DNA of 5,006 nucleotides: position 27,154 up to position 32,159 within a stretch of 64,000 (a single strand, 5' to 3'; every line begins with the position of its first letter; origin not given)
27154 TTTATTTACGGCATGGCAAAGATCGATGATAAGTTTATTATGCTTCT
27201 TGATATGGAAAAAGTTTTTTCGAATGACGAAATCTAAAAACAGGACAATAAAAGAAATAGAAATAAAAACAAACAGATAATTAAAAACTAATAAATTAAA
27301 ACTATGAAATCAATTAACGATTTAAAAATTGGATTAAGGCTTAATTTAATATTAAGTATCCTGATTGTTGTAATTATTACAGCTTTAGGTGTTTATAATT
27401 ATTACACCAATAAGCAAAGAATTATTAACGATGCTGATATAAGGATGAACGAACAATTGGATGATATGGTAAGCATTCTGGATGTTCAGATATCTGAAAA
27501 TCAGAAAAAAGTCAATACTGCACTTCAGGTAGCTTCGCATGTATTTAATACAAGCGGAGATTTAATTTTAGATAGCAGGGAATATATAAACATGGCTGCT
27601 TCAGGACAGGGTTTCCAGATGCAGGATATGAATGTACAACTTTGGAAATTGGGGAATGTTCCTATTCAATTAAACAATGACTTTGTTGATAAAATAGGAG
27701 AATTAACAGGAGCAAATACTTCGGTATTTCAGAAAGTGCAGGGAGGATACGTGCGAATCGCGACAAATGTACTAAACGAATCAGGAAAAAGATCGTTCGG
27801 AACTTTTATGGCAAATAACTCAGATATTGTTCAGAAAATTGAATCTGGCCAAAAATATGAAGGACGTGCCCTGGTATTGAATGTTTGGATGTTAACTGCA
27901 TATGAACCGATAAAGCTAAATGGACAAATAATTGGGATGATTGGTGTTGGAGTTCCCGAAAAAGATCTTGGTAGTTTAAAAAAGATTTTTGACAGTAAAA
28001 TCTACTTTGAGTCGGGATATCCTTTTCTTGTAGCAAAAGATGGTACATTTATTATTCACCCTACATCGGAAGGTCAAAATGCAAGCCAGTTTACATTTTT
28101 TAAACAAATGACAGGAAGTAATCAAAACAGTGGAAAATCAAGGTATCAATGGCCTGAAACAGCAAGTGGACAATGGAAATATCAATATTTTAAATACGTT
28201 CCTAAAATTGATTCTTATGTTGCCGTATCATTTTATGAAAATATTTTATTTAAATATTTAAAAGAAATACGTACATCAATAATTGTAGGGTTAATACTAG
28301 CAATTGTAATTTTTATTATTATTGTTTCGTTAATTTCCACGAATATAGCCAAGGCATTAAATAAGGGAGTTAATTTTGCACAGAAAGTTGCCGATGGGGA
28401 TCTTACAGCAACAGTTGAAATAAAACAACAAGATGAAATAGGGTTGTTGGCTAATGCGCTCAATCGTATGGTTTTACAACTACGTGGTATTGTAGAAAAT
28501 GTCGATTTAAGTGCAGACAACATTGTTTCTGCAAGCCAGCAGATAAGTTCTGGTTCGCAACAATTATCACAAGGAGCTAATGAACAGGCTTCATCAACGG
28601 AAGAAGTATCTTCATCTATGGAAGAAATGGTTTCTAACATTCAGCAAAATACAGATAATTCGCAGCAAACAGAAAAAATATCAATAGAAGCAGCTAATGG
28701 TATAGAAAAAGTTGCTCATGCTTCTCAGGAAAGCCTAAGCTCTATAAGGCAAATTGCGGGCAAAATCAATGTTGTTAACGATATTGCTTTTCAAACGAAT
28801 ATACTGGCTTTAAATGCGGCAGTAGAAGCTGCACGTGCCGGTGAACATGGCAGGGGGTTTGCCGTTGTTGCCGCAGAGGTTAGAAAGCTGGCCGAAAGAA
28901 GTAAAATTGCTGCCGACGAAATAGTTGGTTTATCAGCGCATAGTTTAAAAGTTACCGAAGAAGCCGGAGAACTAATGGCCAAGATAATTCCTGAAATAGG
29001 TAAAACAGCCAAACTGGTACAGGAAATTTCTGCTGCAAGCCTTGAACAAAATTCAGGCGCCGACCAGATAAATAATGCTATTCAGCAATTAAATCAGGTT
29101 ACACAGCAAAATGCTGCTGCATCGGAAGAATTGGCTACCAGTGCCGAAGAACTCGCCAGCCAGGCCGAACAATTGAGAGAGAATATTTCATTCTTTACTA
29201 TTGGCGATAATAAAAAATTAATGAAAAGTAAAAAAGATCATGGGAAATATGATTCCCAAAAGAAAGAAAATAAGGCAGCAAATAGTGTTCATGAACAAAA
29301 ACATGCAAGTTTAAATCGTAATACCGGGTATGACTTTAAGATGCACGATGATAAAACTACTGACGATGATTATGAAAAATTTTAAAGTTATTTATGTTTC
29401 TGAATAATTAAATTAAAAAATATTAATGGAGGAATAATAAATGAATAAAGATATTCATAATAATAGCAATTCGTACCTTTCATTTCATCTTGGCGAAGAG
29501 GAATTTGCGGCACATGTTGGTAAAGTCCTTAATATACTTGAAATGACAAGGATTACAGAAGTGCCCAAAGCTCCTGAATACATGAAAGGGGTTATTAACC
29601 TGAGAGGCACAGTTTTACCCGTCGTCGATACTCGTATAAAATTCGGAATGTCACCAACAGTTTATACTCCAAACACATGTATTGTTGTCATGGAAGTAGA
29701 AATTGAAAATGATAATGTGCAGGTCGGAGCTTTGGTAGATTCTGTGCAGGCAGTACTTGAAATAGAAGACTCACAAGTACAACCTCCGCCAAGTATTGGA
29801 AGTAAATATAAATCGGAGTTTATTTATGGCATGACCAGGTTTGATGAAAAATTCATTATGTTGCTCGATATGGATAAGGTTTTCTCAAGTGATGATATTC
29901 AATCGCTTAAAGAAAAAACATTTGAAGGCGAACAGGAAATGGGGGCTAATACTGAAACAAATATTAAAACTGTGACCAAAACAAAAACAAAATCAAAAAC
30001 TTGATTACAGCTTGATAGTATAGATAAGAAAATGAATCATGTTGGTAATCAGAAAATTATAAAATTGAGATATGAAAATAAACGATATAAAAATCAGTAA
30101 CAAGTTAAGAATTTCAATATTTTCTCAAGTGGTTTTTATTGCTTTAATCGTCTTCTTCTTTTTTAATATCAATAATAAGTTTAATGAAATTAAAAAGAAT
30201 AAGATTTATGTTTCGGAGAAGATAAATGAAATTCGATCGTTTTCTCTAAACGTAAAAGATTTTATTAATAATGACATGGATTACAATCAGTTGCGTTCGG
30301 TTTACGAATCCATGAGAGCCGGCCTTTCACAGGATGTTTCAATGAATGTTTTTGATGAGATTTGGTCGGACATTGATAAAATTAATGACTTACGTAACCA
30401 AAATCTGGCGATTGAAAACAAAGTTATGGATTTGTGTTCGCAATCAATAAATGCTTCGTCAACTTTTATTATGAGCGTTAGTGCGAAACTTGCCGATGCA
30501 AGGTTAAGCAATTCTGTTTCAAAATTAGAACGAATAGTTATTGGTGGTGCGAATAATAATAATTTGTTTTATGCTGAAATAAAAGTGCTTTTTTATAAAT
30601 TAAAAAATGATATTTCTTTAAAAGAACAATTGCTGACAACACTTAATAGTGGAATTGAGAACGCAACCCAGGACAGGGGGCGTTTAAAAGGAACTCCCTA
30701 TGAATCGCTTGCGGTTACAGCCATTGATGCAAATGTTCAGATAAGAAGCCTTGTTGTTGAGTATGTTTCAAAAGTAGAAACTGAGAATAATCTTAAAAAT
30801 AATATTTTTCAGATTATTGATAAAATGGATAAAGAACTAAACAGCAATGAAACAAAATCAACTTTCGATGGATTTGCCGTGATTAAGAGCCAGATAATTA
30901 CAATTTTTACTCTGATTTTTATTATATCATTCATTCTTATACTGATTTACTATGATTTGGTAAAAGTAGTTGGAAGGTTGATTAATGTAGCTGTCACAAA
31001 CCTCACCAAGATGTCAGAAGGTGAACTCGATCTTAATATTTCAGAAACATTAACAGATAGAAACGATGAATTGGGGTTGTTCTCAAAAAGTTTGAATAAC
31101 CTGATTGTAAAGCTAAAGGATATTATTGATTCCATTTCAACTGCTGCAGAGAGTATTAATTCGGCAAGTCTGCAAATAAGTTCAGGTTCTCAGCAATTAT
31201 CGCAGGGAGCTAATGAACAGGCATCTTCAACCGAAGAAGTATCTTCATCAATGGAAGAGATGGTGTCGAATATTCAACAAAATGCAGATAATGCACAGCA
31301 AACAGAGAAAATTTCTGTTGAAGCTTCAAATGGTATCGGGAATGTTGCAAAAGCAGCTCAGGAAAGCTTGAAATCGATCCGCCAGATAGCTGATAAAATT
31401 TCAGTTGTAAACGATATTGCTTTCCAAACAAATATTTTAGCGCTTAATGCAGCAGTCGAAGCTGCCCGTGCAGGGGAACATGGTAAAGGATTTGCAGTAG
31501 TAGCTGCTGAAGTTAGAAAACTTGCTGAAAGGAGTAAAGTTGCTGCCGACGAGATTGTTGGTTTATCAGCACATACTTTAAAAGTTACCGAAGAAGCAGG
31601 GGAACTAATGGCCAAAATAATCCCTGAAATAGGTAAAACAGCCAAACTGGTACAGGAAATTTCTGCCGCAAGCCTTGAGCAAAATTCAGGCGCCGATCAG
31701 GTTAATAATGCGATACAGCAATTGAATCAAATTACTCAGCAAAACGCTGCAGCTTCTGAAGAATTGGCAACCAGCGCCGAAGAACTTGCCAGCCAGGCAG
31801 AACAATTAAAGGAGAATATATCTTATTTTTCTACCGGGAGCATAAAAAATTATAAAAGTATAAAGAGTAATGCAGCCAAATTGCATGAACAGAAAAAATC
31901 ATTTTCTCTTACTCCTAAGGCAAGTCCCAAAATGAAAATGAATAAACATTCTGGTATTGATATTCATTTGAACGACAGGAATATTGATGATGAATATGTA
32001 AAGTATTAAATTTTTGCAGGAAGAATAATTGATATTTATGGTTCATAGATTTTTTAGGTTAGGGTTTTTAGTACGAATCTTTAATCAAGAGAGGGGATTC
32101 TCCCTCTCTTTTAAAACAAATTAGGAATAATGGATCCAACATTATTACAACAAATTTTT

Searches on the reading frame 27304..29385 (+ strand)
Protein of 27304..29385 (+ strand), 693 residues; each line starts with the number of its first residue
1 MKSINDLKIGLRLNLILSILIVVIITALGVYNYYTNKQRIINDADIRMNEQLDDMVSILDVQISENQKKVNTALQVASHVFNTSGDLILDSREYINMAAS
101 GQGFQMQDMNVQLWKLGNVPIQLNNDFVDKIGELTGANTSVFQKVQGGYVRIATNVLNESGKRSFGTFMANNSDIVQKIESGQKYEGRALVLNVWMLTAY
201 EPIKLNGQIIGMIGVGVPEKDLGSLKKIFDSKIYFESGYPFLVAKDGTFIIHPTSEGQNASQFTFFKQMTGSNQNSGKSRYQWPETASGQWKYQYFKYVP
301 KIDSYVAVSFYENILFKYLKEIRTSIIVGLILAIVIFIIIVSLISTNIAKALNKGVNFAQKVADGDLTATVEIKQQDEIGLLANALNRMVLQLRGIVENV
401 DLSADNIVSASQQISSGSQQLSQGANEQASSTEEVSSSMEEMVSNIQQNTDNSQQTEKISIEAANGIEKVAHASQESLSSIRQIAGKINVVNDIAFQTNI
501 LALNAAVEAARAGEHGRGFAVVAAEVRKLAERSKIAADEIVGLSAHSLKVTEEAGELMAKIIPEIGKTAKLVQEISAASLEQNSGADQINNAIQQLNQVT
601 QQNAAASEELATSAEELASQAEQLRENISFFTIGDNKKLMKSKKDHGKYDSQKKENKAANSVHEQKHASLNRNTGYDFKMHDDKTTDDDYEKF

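Call 13: search_protein_families(library=pfam, proteins=[window:27304-29385:+], max_evalue=0.001)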
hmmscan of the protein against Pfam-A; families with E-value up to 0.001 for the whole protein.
window:27304-29385:+ (693 aa): 6 families
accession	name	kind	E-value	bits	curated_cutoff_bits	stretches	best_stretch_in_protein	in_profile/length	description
PF17201.10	Cache_3-Cache_2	-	1.3e-49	169.6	27.7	1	38-323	6-297/299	Cache 3/Cache 2 fusion domain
PF00015.26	MCPsignal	-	2.1e-32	112.7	34.6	2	453-543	4-94/172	Methyl-accepting chemotaxis protein (MCP) signalling domain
PF17202.10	sCache_3_3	-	2.9e-25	89.1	28.8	1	121-223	3-101/107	Single cache domain 3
PF00672.30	HAMP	-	2.7e-09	37.6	25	1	359-394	17-52/53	HAMP domain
PF08269.17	dCache_2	-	8.1e-07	28.9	26.5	1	227-314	83-185/298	Cache domain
PF17200.10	sCache_2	-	3.3e-06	27.5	25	1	234-315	50-145/155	Single Cache domain 2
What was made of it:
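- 24707..35571 (+): The rest of the chemosensory operon: CheA, CheW, a Cache-MCP, CheW, an MCP, CheR (32130-32987), a His-less kinase-like protein (32999-33916), CheD (33928-34416) and CheB (34483-35571). Pfam assignments are in call 13.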

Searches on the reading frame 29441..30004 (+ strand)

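Call 13: search_protein_families(library=pfam, proteins=[window:29441-30004:+], max_evalue=0.001)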
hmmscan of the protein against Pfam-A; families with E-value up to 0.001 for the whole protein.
window:29441-30004:+ (187 aa): 1 family
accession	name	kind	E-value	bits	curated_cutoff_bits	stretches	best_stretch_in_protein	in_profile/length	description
PF01584.24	CheW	-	7.7e-38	129.7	23.5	1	12-150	2-136/138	CheW-like domain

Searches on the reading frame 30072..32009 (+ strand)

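Call 13: search_protein_families(library=pfam, proteins=[window:30072-32009:+], max_evalue=0.001)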
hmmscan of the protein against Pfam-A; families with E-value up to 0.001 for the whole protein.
window:30072-32009:+ (645 aa): 1 family
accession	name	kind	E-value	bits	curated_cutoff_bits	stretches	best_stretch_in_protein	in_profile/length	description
PF00015.26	MCPsignal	-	6.1e-34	117.8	34.6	1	406-555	2-172/172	Methyl-accepting chemotaxis protein (MCP) signalling domain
